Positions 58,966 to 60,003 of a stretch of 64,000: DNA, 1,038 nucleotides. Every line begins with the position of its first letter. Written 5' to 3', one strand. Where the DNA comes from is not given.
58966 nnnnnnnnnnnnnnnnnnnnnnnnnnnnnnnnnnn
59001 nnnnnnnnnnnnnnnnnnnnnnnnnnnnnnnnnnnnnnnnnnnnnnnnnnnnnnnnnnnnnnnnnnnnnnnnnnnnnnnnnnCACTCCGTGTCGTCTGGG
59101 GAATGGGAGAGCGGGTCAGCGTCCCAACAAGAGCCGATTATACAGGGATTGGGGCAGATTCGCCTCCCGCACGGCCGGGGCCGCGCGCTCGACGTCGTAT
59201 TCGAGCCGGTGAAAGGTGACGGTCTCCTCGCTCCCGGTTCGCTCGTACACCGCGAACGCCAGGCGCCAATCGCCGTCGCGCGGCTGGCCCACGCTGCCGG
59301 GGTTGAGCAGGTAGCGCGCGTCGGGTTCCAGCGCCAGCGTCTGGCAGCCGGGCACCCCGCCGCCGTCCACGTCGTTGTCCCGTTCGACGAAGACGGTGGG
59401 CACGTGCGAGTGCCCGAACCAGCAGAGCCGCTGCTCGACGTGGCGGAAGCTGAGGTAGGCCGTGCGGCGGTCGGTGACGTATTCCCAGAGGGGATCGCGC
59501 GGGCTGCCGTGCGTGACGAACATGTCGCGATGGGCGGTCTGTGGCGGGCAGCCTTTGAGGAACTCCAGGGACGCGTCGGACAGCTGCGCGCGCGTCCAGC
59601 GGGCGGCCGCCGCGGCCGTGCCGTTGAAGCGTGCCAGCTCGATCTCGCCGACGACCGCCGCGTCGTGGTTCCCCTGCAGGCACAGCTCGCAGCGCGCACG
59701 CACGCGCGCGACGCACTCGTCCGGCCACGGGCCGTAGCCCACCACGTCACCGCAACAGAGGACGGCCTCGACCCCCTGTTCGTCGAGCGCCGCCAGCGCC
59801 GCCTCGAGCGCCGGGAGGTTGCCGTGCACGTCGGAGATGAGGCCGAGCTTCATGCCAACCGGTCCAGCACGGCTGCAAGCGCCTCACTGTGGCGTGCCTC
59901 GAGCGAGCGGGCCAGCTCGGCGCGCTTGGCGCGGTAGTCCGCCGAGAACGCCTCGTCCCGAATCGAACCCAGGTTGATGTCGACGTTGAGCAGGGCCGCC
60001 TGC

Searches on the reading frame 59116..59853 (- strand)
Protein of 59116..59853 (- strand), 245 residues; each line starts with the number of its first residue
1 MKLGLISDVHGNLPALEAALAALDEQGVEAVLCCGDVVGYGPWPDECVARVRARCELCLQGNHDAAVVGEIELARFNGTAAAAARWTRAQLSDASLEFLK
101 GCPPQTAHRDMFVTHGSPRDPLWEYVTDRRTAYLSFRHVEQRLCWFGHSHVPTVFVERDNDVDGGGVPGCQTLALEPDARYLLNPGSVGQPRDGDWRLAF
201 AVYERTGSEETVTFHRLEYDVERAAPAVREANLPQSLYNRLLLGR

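Call 41: search_protein_families(library=pfam, proteins=[window:59116-59853:-], max_evalue=0.00001)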
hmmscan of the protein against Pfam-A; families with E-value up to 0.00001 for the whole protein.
window:59116-59853:- (245 aa): 2 families
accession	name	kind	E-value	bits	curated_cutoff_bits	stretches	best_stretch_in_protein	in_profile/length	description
PF12850.12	Metallophos_2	-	4.8e-20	72.6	27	1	1-203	1-149/154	Calcineurin-like phosphoesterase superfamily domain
PF00149.33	Metallophos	-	6.9e-14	53.2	21.5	1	1-89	1-93/191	Calcineurin-like phosphoesterase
